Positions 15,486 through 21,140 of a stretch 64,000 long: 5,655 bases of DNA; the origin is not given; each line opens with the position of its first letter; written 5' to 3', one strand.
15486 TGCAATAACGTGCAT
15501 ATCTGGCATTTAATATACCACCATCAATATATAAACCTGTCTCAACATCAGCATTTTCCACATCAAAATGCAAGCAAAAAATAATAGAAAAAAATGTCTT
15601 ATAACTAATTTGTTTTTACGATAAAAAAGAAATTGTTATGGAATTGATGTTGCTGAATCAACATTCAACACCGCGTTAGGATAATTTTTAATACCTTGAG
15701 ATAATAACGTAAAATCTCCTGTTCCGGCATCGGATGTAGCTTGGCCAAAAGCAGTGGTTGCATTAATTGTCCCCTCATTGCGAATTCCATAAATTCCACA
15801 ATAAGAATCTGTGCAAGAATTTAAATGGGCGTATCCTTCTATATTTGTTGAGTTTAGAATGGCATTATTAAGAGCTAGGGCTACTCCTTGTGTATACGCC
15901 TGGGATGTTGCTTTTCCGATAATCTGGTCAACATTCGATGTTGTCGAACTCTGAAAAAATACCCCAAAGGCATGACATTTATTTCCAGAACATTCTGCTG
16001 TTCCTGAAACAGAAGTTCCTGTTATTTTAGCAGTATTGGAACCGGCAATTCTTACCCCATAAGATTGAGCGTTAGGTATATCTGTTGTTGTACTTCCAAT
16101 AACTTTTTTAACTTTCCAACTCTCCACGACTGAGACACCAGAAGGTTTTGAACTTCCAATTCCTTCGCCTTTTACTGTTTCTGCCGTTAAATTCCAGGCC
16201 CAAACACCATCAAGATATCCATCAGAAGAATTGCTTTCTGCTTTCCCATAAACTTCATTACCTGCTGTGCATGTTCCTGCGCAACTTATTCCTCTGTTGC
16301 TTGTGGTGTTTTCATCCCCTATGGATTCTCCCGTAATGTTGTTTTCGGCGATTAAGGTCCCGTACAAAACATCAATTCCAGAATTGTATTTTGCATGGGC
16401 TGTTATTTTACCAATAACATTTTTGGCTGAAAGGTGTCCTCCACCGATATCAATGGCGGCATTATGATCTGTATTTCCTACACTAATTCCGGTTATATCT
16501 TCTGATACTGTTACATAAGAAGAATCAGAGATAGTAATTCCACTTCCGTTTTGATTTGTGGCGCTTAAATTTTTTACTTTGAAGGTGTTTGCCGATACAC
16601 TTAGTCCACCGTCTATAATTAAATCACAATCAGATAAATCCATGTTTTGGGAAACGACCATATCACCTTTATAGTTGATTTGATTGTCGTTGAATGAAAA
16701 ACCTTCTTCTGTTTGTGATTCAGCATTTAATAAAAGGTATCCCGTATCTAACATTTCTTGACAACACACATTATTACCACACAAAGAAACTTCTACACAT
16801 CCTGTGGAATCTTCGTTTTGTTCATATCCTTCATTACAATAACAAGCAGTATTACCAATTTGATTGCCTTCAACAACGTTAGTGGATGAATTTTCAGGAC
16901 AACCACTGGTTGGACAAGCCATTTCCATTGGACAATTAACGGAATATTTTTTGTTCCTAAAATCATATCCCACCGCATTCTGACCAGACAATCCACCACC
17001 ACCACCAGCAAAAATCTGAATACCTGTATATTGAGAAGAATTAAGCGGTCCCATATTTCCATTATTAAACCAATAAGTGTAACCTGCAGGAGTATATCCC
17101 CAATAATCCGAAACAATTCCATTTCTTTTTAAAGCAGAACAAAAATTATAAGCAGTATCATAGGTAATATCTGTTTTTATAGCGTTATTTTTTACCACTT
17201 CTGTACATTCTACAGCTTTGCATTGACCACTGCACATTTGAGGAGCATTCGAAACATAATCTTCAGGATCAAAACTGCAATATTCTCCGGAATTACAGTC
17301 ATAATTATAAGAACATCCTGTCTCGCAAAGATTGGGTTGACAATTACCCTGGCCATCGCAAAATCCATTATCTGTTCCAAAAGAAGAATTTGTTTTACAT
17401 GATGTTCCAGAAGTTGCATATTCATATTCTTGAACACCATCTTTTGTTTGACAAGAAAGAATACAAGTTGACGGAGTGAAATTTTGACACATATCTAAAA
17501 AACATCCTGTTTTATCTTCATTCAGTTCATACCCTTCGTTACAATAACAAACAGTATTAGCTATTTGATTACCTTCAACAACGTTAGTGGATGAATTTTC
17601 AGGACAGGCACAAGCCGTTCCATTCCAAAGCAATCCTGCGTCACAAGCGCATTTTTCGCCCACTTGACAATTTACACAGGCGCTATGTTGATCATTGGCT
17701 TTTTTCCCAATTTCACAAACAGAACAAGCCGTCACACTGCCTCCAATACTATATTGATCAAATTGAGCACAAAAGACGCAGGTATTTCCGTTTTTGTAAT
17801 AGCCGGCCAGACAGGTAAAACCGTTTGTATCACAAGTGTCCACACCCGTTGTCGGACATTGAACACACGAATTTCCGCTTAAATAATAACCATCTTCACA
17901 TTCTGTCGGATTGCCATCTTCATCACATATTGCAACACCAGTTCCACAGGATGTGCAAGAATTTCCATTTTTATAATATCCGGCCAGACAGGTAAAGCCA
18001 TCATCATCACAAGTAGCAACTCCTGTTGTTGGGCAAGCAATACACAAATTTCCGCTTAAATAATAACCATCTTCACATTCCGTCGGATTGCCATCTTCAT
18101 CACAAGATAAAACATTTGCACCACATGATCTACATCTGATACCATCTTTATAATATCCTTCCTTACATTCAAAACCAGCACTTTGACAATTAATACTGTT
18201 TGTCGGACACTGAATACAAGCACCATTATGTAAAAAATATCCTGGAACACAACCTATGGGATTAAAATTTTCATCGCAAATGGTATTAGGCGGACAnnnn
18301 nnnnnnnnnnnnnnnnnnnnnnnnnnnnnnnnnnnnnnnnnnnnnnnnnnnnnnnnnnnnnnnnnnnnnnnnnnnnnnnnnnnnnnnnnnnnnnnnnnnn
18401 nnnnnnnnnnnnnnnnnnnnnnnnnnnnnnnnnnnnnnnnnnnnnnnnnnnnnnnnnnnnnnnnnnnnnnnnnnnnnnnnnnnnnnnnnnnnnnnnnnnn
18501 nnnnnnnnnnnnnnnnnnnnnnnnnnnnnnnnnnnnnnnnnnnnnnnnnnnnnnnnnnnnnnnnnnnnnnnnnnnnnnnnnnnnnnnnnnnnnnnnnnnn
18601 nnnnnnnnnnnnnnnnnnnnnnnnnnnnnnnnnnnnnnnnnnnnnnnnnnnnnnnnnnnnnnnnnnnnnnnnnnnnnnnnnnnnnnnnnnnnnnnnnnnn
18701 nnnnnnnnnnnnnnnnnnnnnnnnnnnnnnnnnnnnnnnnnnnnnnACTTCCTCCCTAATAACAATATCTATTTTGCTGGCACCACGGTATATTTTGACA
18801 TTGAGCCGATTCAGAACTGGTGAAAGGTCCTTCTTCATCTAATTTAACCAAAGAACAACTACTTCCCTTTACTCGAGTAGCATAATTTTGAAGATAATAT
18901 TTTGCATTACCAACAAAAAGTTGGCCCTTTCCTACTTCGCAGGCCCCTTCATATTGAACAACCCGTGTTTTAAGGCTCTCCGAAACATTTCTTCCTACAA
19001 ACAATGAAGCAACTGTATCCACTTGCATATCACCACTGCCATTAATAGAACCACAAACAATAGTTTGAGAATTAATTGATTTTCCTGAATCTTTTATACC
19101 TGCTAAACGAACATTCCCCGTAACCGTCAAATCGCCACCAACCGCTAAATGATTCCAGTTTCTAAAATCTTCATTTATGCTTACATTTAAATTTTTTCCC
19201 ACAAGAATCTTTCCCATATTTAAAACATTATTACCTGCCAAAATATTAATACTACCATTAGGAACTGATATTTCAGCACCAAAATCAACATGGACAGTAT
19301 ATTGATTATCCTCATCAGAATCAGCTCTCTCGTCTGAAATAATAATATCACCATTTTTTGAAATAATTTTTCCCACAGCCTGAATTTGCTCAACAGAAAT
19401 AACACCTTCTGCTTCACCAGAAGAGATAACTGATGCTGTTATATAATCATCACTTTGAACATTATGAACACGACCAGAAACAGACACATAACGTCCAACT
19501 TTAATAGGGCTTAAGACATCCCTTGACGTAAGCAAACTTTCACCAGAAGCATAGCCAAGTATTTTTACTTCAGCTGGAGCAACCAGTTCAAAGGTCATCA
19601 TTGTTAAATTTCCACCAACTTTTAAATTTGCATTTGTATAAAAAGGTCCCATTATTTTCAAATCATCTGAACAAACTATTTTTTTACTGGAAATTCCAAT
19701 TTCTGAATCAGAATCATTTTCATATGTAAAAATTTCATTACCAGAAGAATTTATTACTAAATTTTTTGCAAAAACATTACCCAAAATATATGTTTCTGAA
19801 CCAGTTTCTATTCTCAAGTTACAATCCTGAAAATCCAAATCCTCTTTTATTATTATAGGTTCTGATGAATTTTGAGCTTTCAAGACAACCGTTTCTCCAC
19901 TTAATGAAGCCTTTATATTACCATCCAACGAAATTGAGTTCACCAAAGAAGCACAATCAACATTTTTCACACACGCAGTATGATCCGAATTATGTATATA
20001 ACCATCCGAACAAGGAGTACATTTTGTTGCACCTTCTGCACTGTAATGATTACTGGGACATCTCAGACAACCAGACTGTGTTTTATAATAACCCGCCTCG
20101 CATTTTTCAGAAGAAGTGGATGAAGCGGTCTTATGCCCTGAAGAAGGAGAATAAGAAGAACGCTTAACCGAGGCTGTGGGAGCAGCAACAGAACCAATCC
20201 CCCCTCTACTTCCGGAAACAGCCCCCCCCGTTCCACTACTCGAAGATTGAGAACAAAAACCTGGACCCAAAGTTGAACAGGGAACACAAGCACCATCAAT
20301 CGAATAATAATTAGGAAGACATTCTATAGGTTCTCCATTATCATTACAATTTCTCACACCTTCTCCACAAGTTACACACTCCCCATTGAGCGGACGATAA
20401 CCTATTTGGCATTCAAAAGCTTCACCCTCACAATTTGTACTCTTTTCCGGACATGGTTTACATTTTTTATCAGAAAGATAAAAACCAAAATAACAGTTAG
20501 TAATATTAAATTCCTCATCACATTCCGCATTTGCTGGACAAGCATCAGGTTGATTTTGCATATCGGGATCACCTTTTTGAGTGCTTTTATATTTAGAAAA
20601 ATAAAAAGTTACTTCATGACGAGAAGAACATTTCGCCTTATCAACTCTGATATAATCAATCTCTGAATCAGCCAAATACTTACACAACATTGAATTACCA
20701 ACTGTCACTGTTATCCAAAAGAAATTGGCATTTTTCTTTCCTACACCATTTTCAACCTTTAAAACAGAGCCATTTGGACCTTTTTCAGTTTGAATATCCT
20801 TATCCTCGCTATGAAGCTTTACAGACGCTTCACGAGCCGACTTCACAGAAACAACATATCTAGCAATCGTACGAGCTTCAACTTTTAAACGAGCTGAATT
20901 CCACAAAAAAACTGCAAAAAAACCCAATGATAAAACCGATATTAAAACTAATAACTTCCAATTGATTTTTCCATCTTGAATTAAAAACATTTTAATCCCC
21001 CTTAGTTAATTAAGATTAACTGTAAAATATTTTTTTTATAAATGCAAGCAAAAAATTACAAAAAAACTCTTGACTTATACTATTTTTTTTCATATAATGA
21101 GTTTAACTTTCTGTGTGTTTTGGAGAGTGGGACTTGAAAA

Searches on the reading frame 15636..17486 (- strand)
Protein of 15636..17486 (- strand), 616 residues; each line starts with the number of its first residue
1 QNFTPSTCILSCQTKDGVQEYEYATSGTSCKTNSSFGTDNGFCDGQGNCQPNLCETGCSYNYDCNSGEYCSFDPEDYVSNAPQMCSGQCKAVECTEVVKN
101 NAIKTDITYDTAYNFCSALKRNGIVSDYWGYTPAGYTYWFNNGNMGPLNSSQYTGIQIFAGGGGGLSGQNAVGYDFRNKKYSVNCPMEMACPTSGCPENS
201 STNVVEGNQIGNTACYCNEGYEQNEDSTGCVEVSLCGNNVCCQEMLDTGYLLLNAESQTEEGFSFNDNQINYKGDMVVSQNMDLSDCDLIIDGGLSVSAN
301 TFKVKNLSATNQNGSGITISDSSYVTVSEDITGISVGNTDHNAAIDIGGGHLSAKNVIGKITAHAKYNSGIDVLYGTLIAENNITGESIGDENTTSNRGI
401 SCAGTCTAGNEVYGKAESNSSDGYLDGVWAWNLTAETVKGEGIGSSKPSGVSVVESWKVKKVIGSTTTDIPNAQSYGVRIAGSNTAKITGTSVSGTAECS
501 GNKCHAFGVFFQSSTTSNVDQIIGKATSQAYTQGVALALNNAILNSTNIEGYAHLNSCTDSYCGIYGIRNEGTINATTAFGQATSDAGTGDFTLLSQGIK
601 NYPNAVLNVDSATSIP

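Call 75: search_solved_structures(query=window:15636-17486:-, max_evalue=1)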
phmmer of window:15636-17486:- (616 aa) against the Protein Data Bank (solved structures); distinct sequences matched with E-value up to 1: 2.
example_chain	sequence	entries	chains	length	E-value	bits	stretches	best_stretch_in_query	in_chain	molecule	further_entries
8s9t_E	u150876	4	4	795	0.82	11.3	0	108-145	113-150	TIGR03986 family CRISPR-associated RAMP protein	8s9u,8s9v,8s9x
1z6c_A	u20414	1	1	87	0.9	11.1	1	207-246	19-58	Vitamin K-dependent protein S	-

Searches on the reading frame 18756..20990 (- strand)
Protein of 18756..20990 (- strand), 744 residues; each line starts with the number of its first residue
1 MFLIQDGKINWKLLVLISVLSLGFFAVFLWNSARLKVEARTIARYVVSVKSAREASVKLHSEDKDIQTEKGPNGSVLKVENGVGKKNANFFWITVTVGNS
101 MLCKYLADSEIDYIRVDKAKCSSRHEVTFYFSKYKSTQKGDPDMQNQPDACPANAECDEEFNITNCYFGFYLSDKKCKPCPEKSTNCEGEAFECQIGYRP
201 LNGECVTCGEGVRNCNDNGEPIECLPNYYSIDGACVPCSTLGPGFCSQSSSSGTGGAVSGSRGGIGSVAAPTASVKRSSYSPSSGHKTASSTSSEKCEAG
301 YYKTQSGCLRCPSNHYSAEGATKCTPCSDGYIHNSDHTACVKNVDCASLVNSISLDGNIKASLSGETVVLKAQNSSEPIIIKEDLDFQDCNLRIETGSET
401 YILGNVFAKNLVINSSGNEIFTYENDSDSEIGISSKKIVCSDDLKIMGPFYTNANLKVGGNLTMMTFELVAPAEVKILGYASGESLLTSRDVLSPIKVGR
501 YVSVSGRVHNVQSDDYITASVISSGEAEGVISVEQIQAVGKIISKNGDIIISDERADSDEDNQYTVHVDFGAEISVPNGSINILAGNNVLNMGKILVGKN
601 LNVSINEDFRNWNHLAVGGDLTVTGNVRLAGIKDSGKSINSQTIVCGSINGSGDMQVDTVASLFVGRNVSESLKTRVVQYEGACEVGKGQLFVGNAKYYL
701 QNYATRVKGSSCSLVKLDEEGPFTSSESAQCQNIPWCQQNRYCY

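Call 9: search_protein_families(library=pfam, proteins=[window:18756-20990:-], max_evalue=1)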
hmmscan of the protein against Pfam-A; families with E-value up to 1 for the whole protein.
window:18756-20990:- (744 aa): 3 families
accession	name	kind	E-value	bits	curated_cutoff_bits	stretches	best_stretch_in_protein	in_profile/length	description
PF19385.4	DUF5960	-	0.0062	17.3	24.1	1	95-136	27-68/83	Family of unknown function (DUF5960)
PF07562.20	NCD3G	-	0.0094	16.2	38.9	1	290-331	3-52/54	Nine Cysteines Domain of family 3 GPCR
PF03302.18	VSP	-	0.27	10.5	31.4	2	284-348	261-325/397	Giardia variant-specific surface protein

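Call 10: search_protein_families(library=ncbifam, proteins=[window:18756-20990:-], max_evalue=1)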
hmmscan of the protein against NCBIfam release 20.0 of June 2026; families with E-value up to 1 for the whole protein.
window:18756-20990:- (744 aa): 2 families
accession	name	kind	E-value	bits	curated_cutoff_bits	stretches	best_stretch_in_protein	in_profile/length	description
NF007493.0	PRK10089.1-2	equivalog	0.1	12.7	160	1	547-586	17-55/112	tRNA-binding protein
NF001529.0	PRK00364.1-5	subfamily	0.27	11.4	133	0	65-111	29-75/95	co-chaperone GroES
